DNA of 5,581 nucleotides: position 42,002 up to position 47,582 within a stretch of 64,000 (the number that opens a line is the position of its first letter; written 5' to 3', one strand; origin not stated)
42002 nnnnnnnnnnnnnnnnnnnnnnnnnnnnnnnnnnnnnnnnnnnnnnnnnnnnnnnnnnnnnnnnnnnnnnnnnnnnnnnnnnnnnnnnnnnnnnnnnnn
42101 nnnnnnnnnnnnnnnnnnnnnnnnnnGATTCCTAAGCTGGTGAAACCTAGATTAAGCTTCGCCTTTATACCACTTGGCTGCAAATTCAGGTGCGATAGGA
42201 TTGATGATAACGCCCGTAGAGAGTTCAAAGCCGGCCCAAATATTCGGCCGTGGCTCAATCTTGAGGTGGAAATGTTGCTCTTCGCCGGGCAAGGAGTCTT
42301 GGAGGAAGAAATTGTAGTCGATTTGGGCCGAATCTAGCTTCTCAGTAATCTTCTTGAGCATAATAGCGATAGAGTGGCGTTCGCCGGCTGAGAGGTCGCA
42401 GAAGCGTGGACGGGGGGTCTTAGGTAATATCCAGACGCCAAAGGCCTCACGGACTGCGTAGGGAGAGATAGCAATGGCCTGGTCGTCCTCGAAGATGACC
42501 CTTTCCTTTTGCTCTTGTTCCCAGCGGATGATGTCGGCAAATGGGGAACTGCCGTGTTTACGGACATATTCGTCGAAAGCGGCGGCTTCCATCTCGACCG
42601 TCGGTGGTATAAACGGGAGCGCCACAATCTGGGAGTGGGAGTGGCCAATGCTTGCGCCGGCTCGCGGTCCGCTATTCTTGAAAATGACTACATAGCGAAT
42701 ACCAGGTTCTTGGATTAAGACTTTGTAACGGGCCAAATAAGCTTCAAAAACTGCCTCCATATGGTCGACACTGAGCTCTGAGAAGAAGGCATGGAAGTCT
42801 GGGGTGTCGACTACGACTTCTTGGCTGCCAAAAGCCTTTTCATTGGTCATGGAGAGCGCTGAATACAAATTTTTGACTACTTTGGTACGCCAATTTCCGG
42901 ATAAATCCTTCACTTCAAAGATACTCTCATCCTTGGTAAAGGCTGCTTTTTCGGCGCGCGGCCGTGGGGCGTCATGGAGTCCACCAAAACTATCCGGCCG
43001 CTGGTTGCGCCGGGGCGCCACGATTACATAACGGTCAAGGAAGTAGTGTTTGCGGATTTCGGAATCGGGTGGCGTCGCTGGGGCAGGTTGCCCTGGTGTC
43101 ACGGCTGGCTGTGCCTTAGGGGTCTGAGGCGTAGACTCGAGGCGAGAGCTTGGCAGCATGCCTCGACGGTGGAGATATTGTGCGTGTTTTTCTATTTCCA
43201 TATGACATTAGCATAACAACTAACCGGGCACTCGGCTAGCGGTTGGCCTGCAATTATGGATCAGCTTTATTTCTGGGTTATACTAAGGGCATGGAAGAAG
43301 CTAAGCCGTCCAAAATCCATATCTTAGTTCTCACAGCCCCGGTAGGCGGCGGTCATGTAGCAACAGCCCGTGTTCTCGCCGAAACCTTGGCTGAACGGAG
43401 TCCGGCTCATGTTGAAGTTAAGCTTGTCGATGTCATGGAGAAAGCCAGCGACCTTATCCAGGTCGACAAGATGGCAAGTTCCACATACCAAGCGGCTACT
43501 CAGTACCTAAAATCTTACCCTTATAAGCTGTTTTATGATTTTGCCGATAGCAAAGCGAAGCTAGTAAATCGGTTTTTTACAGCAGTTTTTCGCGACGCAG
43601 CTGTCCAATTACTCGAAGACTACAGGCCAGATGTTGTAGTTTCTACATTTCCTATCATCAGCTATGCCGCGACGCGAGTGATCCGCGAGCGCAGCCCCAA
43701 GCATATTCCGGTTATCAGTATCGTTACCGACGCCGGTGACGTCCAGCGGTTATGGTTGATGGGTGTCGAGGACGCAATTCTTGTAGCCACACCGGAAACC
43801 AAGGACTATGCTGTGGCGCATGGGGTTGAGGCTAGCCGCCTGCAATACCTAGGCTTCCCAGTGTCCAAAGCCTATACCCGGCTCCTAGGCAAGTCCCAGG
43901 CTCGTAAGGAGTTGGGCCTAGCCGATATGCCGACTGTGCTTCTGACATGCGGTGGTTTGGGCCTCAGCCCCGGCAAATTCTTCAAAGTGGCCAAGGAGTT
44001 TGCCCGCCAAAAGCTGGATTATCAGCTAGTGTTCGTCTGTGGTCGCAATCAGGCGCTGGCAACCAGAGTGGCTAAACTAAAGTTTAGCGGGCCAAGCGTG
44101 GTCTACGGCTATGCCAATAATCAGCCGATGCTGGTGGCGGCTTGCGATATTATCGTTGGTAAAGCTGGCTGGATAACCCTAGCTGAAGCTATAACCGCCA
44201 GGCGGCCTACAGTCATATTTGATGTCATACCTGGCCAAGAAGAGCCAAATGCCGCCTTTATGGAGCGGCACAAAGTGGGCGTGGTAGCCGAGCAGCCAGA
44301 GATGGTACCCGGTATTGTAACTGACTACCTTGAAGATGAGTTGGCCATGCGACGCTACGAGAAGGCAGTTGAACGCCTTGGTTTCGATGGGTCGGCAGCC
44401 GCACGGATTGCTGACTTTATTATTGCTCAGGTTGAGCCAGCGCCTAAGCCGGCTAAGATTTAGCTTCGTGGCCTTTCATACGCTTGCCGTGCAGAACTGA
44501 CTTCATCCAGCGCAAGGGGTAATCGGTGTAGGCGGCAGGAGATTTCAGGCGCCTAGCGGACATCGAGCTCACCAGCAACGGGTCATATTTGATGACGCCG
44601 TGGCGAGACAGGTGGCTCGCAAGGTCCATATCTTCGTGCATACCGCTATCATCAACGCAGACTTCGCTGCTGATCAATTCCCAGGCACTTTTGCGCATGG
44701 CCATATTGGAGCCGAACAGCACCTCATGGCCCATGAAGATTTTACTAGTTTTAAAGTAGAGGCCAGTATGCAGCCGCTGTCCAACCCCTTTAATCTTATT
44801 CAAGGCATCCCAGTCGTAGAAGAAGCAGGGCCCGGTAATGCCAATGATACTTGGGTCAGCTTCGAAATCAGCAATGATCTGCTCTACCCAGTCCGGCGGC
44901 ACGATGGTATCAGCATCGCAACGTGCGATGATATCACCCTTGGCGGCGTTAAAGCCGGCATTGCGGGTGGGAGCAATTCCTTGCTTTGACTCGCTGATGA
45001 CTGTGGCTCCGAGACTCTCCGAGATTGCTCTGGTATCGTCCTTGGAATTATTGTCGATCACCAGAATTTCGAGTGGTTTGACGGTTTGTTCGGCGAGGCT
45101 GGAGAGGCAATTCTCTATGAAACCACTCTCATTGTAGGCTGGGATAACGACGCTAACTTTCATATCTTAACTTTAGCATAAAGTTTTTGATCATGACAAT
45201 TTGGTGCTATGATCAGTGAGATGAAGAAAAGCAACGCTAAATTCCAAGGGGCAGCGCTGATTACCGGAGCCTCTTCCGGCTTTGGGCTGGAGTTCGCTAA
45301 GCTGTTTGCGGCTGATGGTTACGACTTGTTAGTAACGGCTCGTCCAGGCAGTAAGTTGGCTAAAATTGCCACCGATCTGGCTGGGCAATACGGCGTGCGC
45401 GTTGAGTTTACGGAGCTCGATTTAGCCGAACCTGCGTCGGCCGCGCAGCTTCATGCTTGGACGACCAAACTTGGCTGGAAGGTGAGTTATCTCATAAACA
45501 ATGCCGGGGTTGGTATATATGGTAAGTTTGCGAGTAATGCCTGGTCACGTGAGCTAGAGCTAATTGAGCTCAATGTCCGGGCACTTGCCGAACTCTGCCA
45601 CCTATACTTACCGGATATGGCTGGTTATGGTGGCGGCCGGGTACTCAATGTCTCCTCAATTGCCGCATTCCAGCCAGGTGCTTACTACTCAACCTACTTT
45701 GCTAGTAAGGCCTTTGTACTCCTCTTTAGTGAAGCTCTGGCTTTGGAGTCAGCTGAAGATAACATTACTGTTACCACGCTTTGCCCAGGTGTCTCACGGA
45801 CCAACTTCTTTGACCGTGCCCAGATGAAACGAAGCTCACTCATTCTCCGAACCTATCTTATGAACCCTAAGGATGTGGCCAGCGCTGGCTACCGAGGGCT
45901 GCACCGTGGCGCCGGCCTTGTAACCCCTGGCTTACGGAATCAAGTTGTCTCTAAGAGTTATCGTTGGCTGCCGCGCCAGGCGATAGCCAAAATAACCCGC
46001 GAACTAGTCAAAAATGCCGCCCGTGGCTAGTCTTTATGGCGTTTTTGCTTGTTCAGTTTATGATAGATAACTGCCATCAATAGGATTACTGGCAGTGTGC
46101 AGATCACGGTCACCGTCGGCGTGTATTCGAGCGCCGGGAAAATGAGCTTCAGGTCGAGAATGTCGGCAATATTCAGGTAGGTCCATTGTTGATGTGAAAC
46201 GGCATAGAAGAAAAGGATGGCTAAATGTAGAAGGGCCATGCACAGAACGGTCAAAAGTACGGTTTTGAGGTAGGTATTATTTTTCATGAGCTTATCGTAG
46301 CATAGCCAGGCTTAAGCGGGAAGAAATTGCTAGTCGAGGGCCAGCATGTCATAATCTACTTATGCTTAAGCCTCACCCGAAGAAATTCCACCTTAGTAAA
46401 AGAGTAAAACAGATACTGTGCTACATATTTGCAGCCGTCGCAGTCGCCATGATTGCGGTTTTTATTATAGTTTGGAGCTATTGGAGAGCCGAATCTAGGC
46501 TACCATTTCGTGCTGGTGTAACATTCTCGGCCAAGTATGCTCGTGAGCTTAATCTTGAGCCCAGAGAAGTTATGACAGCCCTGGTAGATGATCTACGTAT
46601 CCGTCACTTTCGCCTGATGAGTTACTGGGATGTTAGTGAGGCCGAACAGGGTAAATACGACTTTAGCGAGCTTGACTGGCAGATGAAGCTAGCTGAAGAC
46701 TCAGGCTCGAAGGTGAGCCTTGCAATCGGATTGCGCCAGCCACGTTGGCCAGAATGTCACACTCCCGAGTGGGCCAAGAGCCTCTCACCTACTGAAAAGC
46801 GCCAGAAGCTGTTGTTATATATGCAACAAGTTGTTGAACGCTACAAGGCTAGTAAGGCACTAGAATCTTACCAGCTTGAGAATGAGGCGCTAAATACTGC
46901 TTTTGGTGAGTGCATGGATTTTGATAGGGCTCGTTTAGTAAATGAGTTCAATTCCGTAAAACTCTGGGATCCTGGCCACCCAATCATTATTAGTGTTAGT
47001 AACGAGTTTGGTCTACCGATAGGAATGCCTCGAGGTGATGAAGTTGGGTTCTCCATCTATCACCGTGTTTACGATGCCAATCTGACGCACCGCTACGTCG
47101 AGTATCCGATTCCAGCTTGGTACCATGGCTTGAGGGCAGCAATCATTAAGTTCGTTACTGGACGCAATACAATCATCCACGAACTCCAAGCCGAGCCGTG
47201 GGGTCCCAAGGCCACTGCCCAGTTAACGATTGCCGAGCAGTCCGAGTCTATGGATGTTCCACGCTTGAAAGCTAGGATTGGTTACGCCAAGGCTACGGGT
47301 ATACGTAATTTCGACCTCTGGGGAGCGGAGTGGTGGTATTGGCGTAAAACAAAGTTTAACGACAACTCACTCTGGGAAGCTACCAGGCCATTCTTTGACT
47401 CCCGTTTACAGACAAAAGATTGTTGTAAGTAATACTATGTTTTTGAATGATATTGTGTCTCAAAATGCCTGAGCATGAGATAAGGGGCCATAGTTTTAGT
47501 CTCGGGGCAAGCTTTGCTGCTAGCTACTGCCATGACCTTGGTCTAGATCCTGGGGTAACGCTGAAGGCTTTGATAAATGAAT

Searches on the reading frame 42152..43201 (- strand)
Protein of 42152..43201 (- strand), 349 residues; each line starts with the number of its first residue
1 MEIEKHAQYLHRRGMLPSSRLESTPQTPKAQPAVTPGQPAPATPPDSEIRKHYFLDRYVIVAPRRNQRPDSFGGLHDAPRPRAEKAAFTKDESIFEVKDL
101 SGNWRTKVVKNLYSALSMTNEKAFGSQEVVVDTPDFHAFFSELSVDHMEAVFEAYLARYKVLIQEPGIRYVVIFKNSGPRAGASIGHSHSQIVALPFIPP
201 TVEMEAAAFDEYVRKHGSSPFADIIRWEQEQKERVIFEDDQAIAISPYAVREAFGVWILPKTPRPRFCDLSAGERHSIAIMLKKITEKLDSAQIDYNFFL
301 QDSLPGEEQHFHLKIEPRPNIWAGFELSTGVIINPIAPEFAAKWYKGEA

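Call 37: search_protein_families(library=pfam, proteins=[window:42152-43201:-], max_evalue=0.0001)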
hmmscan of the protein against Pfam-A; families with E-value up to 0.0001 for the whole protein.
window:42152-43201:- (349 aa): 5 families
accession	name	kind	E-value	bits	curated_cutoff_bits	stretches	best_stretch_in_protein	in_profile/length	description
PF02744.22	GalP_UDP_tr_C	-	1.1e-10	41.9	29.2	1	207-314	3-116/165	Galactose-1-phosphate uridyl transferase, C-terminal domain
PF16285.10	DUF4931_N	-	5.1e-09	36.7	24.1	1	89-195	23-121/124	Domain of unknown function (DUF4931) N-terminal domain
PF16268.10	DUF4921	-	5.5e-09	35.9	28.5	1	134-339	197-387/425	Domain of unknown function (DUF4921)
PF01087.27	GalP_UDP_transf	-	2.5e-08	35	22.1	1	116-199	101-184/184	Galactose-1-phosphate uridyl transferase, N-terminal domain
PF19327.4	Ap4A_phos_N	-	8.4e-05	22.6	23.1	0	172-202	137-167/177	Ap4A phosphorylase N-terminal domain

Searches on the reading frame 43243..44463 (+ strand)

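Call 28: search_protein_families(library=pfam, proteins=[window:43243-44463:+], max_evalue=0.0001)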
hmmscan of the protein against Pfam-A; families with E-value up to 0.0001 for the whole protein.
window:43243-44463:+ (406 aa): 3 families
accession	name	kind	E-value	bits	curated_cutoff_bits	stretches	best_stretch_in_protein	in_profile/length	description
PF06925.17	MGDG_synth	-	2.2e-19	70.6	25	1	38-207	1-169/169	Monogalactosyldiacylglycerol (MGDG) synthase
PF04101.22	Glyco_tran_28_C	-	1.4e-07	32.1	22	1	248-374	20-148/166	Glycosyltransferase family 28 C-terminal domain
PF13528.12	Glyco_trans_1_3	-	3.3e-05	23.7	25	0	118-160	85-121/322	Glycosyl transferase family 1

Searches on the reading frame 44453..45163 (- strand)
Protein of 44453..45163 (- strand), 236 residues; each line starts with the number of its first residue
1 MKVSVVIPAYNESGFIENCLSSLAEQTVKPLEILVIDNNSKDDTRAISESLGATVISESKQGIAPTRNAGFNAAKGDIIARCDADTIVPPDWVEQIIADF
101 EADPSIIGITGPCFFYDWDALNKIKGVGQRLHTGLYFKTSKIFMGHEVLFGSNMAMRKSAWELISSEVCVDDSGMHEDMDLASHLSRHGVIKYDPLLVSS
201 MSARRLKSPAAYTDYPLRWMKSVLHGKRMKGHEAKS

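Call 28: search_protein_families(library=pfam, proteins=[window:44453-45163:-], max_evalue=0.0001)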
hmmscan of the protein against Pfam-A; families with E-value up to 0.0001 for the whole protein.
window:44453-45163:- (236 aa): 4 families
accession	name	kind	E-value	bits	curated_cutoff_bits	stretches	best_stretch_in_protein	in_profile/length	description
PF00535.33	Glycos_transf_2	-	8.7e-33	114.1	23.3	1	4-160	1-163/168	Glycosyl transferase family 2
PF13641.12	Glyco_tranf_2_3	-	1.1e-13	52.1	27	1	3-220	3-228/230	Glycosyltransferase like family 2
PF13632.12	Glyco_trans_2_3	-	4.9e-07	30.2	27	1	80-190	3-111/198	Glycosyl transferase family group 2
PF10111.15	Glyco_tranf_2_2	-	5.2e-07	29.9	27.3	1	4-97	1-103/276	Glycosyltransferase like family 2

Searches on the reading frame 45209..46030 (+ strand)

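Call 28: search_protein_families(library=pfam, proteins=[window:45209-46030:+], max_evalue=0.0001)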
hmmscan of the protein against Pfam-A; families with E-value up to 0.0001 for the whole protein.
window:45209-46030:+ (273 aa): 3 families
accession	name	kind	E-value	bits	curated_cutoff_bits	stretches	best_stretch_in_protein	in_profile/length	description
PF00106.31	adh_short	-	1.9e-40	138.9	26.6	1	15-203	2-189/195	short chain dehydrogenase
PF13561.12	adh_short_C2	-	1.2e-25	90.9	27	1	20-205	1-185/236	Enoyl-(Acyl carrier protein) reductase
PF08659.16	KR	-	9.8e-07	29.3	22.6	1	14-170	1-156/180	KR domain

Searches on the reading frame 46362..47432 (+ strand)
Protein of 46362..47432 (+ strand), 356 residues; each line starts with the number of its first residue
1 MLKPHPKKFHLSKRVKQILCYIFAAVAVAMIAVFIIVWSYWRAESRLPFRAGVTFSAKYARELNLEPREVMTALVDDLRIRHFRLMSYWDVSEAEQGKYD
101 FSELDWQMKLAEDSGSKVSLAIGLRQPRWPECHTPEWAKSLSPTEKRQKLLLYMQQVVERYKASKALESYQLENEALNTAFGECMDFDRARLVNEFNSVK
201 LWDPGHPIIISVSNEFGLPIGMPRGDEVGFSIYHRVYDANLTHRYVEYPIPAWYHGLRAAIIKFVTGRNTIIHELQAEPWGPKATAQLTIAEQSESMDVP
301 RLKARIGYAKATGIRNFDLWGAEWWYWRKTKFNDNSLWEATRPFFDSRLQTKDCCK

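Call 28: search_protein_families(library=pfam, proteins=[window:46362-47432:+], max_evalue=0.0001)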
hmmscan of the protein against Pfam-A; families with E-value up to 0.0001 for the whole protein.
window:46362-47432:+ (356 aa): 1 family
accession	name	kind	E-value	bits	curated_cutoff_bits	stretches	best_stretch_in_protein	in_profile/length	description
PF02449.21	Glyco_hydro_42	-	1.2e-05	25.3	21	0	87-139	32-85/376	Beta-galactosidase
